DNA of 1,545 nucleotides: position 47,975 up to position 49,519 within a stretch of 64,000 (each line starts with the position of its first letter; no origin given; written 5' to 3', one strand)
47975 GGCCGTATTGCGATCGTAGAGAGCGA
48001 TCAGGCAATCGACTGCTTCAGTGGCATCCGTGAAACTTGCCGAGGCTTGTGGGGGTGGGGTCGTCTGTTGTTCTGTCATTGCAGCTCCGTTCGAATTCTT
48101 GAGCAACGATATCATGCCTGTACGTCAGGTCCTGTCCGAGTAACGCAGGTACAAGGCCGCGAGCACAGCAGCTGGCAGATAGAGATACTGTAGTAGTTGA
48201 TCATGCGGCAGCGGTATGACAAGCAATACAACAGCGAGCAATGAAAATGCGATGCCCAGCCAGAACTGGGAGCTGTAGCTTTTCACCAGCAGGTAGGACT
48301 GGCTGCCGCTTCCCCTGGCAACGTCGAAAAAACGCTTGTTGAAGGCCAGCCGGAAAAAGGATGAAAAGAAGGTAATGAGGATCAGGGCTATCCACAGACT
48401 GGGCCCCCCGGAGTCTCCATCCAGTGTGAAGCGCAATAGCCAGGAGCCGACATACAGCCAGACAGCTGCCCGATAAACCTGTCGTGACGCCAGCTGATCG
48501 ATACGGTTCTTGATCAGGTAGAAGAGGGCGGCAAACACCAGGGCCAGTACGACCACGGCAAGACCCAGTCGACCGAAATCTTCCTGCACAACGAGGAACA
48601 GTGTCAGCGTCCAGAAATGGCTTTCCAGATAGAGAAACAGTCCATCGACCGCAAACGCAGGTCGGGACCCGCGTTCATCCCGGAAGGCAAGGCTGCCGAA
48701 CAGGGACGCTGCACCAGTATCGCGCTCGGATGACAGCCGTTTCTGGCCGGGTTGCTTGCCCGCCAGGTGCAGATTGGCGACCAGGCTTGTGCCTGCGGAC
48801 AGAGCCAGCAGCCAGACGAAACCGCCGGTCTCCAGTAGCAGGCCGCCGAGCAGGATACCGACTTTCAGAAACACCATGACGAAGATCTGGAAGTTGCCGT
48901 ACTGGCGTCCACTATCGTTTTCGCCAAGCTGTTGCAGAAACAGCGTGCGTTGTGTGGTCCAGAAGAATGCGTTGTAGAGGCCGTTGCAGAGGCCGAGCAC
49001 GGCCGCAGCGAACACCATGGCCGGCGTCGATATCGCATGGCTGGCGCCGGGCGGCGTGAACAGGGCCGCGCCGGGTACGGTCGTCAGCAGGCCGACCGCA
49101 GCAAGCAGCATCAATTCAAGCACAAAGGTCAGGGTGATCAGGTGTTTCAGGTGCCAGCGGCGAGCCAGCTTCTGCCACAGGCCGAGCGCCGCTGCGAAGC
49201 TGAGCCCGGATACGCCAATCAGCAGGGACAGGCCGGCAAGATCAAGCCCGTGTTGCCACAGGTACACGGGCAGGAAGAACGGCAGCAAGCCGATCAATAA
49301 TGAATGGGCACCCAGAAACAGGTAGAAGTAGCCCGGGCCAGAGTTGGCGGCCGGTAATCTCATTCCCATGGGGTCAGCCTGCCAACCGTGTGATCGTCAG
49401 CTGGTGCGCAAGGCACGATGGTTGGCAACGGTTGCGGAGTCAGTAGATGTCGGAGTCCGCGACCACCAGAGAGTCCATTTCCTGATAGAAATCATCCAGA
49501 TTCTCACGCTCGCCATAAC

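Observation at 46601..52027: Co-directional block of a retropepsin-like protease, two ATP-grasp ligases, an MFS-like transporter and AMP nucleosidase: candidate system for making and exporting a peptide or amino-acid conjugate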

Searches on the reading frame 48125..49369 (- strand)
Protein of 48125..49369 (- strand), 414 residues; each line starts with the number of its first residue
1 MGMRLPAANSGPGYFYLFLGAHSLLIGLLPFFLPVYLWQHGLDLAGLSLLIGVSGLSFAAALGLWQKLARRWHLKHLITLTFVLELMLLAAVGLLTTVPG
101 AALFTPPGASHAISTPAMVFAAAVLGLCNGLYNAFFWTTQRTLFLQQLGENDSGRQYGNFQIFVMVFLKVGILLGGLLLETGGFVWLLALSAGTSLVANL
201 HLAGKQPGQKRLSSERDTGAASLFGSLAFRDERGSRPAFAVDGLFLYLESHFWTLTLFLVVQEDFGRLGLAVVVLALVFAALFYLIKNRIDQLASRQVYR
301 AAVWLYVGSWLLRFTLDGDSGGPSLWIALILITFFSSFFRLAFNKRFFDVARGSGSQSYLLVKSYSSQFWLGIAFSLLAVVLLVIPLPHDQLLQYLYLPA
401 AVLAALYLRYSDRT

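Call 3: search_protein_families(library=pfam, proteins=[window:48125-49369:-], max_evalue=0.01)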
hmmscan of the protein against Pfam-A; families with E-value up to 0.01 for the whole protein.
window:48125-49369:- (414 aa): 1 family
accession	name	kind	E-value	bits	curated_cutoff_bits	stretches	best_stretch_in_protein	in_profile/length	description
PF07690.21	MFS_1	-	1.4e-07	31.2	33.4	1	91-351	66-323/347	Major Facilitator Superfamily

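Call 4: search_protein_families(library=ncbifam, proteins=[window:48125-49369:-], max_evalue=0.01)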
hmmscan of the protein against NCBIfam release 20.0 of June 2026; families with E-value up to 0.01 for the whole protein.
window:48125-49369:- (414 aa): 0 families

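Call 18: search_protein_families(library=padloc, proteins=[window:48125-49369:-], max_evalue=0.01)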
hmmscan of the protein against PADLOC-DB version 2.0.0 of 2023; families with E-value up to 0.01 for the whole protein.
window:48125-49369:- (414 aa): 0 families

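Call 38: find_homologous_proteins(query=window:48125-49369:-, max_evalue=0.001)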
Query window:48125-49369:- (414 aa): 356 proteins with E <= 0.001 among 8000 candidates; the best 120 are listed.
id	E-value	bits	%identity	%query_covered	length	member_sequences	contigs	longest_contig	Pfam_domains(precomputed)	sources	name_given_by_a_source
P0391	1.8e-248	843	94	100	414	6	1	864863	PF07690.22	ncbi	-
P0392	1.1e-216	738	83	100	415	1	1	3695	PF07690.22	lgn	-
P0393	2.7e-213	727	81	100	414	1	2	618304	PF07690.22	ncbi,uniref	ncbi:hypothetical protein ACUNV4_14460 [Granulosicoccus sp. 3-233]|uniref:hypothetical protein n=1 T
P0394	7.9e-212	722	81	100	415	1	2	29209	-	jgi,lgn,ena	-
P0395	8.2e-208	709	80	100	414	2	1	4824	PF07690.22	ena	-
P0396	3.1e-205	700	78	100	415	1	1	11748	PF07690.22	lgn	-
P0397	3.3e-194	664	76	100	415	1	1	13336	-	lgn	-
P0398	6.7e-183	627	70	99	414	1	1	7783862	-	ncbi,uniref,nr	ncbi:hypothetical protein [Granulosicoccus antarcticus]|uniref:Major facilitator superfamily (MFS) p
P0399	1.4e-178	612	69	99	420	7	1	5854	PF07690.22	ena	-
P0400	4.5e-171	588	69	99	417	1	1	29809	-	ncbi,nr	ncbi:MAG: hypothetical protein HKN42_04385 [Granulosicoccus sp.]|nr:hypothetical protein [Granulosic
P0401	5.2e-165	568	67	98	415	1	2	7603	-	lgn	-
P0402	2.0e-163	563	66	97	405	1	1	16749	-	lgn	-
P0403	3.5e-161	555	66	99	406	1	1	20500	-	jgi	-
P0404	1.5e-159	550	64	98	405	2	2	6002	-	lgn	-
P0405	8.3e-159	547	67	97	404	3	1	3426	PF07690.22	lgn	-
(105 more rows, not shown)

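Call 51: predict_structure(alignment_id=A3)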
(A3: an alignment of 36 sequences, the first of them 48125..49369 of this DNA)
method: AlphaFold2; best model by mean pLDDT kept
length: 414 residues; sequences in the alignment: 36
mean_pLDDT: 90.2   pTM: 0.90
mean pLDDT of the five models: 90.2, 88.5, 86.8, 86.1, 85.7
residues with pLDDT >= 90: 292; 70-90: 102; 50-70: 16; < 50: 4
segments of 3 or more residues with pLDDT < 50: 1-4
pLDDT, mean of each block of 10 residues (from residue 1): 51 88 92 93 95 98 96 95 95 95 90 93 98 95 85 76 90 94 90 95 92 73 95 93 88 88 92 92 89 91 97 87 91 94 91 86 96 96 88 88 95 71
secondary structure, 60 per line:
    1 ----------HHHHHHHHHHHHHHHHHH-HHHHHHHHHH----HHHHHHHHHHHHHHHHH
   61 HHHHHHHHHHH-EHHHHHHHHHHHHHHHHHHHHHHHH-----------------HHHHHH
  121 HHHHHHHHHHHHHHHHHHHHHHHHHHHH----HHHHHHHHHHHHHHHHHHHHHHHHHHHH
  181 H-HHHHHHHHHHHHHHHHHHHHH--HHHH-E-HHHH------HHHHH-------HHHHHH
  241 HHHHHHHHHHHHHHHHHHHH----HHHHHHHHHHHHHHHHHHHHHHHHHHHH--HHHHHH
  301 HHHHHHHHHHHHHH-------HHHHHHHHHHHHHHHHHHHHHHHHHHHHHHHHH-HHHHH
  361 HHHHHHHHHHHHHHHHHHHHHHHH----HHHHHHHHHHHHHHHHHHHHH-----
elements in order: H11-28 H30-39 H44-71 H74-97 H115-148 H153-181 H183-203 H206-209 H213-216 H223-227 H235-260 H265-292 H295-314 H322-354 H356-384 H389-409

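Call 54: fold_search(model_id=the predicted structure, library=pdb)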
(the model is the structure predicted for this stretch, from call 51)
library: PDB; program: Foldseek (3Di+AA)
matches with E <= 10: 602; with E <= 0.001: 232
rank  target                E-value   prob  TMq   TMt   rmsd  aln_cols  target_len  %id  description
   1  7dla                  1.5e-06  1.00  0.67  0.69   5.2       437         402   14  Crystal structure of nucleoside transporter NupG (D323A mutant) (released 2021-04-07)
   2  8ttf_A                1.7e-06  1.00  0.59  0.62   6.8       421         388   14  NorA double mutant - E222QD307N at pH 7.5 (released 2024-05-29)
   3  8ttg_A                2.1e-06  1.00  0.61  0.67   6.5       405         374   13  NorA single mutant - E222Q at pH 7.5 (released 2024-05-29)
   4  8xo9                  6.7e-06  1.00  0.61  0.64   5.9       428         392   13  VMAT2 complex with noradrenaline in cytosol-facing state (released 2024-05-08)
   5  7dl9_A                7.3e-06  1.00  0.61  0.62   6.3       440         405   14  Crystal structure of nucleoside transporter NupG (released 2021-04-07)
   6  9d7x                  7.6e-06  1.00  0.59  0.37   7.3       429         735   15  The spm-bound structure (released 2025-06-25)
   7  9b3m                  1.0e-05  1.00  0.60  0.67   6.3       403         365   13  NorA in inward-open conformation (NorA-BRIL fusion) (released 2024-12-11)
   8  9ugx                  1.0e-05  1.00  0.60  0.60   6.2       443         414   16  Cryo-EM Structure of G6PT1-apo monomer in pi buffer (released 2026-01-07)
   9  8t69                  1.0e-05  1.00  0.62  0.66   5.8       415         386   12  Human VMAT2 in complex with tetrabenazine (released 2023-11-01)
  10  9wjh                  1.1e-05  1.00  0.64  0.66   5.6       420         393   13  Spiroindoline-bound human VAChT (released 2025-11-05)
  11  9ugy                  1.4e-05  1.00  0.61  0.61   6.4       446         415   16  Cryo-EM Structure of G6PT1 bound with GlcN6P (released 2026-01-07)
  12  9b3l                  1.6e-05  1.00  0.61  0.68   5.8       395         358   13  NorA in occluded conformation (NorA-BRIL fusion) (released 2024-12-11)
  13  8tte_A                1.6e-05  1.00  0.61  0.67   6.4       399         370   14  Protonated state of NorA at pH 5.0 (released 2024-05-29)
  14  8wll                  1.7e-05  1.00  0.61  0.64   6.0       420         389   14  Cryo-EM structure of human VMAT2 Y422C, in the presence of reserpine, determined in an inward-facing conformation (released 2024-06-12)
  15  8t6a                  1.8e-05  1.00  0.62  0.66   5.9       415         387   14  Human VMAT2 in complex with reserpine (released 2023-11-01)
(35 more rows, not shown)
